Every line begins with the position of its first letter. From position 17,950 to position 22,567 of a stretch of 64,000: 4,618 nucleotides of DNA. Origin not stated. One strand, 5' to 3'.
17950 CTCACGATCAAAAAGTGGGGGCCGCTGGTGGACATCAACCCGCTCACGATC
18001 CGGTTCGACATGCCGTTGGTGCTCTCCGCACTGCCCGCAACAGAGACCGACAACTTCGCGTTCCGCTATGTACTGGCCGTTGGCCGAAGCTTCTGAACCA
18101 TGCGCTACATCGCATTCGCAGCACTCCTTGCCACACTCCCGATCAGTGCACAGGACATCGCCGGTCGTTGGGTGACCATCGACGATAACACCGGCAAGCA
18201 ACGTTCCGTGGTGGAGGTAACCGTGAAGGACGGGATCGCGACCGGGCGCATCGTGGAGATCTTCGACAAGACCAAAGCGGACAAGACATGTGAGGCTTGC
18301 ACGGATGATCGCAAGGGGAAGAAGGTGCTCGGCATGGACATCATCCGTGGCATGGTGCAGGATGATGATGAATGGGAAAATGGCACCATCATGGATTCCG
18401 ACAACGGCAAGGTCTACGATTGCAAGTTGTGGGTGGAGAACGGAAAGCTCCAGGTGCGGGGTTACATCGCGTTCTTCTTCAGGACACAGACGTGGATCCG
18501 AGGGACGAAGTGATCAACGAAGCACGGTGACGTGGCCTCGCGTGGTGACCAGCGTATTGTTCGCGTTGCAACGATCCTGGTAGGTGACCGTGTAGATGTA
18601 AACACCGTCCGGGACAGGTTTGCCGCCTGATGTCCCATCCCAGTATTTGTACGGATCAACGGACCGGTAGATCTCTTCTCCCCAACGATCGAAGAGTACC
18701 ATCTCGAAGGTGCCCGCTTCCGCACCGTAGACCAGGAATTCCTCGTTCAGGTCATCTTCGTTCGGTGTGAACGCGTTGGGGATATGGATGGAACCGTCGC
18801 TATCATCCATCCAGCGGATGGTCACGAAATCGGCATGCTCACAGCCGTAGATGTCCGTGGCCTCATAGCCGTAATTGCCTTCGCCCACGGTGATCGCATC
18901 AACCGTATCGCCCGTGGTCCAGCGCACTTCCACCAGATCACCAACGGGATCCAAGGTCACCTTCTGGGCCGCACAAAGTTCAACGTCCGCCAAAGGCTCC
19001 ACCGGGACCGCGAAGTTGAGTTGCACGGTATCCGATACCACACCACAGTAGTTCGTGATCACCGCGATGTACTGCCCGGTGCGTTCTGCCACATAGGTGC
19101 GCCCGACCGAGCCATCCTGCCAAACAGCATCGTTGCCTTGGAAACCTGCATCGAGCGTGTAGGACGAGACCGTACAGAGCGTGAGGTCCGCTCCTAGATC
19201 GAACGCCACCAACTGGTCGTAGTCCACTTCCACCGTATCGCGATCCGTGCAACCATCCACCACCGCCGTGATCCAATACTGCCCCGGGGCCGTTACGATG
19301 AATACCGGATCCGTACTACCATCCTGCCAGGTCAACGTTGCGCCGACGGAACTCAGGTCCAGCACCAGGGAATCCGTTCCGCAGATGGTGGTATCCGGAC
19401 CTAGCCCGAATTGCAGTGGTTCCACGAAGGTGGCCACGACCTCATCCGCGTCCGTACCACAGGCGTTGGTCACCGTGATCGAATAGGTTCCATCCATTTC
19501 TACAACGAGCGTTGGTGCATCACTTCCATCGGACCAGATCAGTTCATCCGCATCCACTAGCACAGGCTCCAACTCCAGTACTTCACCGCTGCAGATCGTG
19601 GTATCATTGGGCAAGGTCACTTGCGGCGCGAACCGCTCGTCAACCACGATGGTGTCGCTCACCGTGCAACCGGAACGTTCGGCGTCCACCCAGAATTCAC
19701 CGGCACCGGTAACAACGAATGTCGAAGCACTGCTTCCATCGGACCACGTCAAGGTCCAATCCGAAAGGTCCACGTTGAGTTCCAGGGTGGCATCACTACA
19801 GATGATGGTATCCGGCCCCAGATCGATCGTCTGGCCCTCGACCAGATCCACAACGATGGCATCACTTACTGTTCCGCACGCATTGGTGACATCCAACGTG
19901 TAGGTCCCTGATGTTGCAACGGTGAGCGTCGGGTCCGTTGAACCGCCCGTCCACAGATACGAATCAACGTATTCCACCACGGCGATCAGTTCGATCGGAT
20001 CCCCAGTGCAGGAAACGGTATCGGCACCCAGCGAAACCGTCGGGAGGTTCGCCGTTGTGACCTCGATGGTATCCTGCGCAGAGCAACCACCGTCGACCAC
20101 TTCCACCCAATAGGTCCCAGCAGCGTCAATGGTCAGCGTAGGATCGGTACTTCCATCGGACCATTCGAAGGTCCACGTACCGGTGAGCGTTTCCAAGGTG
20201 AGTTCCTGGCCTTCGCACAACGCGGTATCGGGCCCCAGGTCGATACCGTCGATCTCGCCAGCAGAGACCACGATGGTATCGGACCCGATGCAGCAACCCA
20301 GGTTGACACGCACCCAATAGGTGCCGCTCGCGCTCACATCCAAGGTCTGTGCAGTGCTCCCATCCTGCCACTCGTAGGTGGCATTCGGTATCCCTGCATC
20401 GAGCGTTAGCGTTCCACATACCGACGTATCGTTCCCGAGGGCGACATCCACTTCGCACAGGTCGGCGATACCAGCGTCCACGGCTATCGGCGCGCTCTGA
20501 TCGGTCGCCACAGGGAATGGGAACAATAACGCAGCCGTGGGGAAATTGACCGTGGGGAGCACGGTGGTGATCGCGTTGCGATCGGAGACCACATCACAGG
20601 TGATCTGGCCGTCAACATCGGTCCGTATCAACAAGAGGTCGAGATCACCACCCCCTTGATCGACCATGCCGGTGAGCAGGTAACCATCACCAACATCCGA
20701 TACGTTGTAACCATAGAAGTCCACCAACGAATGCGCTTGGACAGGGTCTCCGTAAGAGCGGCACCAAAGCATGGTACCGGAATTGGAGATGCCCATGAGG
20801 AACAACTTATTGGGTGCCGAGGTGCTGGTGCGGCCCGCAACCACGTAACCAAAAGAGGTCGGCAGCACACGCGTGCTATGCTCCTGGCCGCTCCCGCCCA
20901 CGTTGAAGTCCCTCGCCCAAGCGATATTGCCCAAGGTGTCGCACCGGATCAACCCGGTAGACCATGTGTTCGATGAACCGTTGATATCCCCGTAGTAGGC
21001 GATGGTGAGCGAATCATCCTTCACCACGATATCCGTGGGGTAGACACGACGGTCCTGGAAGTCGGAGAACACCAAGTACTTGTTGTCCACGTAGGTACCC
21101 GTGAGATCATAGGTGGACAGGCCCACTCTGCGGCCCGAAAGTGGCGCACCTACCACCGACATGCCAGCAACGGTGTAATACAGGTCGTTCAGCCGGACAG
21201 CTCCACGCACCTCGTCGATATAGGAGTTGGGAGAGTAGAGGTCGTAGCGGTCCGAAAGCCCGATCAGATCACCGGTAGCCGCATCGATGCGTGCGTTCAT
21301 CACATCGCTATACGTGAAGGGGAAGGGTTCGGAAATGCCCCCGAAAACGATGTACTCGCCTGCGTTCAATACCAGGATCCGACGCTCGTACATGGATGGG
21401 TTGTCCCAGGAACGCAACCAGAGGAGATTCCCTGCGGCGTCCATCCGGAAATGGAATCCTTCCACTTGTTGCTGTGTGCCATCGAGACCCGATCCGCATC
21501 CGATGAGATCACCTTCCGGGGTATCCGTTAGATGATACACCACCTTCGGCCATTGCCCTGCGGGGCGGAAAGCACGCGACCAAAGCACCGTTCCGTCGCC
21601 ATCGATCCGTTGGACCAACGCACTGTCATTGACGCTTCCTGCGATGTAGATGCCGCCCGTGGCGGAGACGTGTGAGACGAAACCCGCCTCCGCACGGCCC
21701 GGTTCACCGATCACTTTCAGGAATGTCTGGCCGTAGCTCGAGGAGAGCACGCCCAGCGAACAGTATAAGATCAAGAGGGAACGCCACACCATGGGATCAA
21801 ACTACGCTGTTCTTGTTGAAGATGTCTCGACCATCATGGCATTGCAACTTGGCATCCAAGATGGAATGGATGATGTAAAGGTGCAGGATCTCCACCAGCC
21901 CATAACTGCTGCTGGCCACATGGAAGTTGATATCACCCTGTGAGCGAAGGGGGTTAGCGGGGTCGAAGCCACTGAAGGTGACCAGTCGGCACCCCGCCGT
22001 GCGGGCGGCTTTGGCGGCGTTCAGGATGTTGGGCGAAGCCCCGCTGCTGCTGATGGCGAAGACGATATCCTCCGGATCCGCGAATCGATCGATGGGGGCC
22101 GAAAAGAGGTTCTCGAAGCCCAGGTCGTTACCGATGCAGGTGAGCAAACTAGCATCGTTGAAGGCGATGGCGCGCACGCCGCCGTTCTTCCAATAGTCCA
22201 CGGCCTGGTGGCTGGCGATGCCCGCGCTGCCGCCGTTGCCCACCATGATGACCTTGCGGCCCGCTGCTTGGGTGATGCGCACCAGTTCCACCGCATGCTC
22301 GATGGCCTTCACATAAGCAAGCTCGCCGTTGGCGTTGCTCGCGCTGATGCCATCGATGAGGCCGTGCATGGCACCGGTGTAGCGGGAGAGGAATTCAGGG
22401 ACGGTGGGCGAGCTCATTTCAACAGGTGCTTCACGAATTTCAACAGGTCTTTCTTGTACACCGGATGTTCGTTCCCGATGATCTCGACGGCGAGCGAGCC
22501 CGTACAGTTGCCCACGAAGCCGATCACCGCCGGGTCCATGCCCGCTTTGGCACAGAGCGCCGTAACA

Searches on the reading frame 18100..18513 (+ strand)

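Call 28: search_protein_families(library=pfam, proteins=[window:18100-18513:+], max_evalue=0.001)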
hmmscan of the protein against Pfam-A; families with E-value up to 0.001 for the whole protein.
window:18100-18513:+ (137 aa): 1 family
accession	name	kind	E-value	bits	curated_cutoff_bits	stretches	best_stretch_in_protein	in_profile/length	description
PF09917.15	DUF2147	-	2.7e-29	102.5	27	1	22-134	1-112/112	Uncharacterized protein conserved in bacteria (DUF2147)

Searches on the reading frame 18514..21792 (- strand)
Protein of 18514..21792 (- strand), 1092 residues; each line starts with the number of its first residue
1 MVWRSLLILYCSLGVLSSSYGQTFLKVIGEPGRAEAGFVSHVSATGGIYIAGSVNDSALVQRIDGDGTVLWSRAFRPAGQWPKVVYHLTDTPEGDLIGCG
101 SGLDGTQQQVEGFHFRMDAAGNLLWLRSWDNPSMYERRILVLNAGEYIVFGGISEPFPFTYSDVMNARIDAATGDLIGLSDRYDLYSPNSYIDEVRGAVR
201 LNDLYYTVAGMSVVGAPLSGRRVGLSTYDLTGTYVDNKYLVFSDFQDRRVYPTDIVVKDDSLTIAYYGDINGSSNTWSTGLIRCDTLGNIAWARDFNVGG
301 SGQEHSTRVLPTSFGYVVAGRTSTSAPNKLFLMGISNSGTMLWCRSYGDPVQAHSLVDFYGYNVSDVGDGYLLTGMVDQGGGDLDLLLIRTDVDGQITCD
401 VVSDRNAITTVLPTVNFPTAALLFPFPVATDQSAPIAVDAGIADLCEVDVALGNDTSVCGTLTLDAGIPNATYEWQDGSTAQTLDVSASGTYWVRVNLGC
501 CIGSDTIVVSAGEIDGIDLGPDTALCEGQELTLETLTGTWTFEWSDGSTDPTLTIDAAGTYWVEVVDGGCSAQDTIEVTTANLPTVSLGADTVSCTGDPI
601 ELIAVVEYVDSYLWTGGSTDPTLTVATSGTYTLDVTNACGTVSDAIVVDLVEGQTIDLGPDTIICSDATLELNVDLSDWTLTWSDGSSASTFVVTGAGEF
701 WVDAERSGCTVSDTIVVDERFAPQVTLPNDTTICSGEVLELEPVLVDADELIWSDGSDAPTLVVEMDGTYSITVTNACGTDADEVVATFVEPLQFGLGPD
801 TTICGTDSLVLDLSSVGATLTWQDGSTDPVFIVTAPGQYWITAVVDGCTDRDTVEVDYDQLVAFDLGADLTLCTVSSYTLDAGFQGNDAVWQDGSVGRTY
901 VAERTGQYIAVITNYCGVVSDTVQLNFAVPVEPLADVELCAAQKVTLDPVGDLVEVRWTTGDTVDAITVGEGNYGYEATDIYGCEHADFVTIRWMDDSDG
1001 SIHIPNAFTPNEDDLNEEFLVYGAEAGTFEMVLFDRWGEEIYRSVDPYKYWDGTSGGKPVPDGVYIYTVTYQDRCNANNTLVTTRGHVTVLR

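Call 28: search_protein_families(library=pfam, proteins=[window:18514-21792:-], max_evalue=0.001)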
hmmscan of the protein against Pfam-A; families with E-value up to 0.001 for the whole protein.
window:18514-21792:- (1092 aa): 1 family
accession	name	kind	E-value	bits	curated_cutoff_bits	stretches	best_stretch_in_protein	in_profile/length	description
PF13585.12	CHU_C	-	8.4e-16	58.3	27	1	1002-1074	1-76/86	CHU_C Type IX secretion signal domain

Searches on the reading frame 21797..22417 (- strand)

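Call 28: search_protein_families(library=pfam, proteins=[window:21797-22417:-], max_evalue=0.001)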
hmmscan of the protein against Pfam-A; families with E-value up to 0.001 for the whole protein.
window:21797-22417:- (206 aa): 1 family
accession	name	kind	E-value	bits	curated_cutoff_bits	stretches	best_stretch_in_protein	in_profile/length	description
PF13580.11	SIS_2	-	3.8e-12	46.9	27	1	37-149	19-137/138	SIS domain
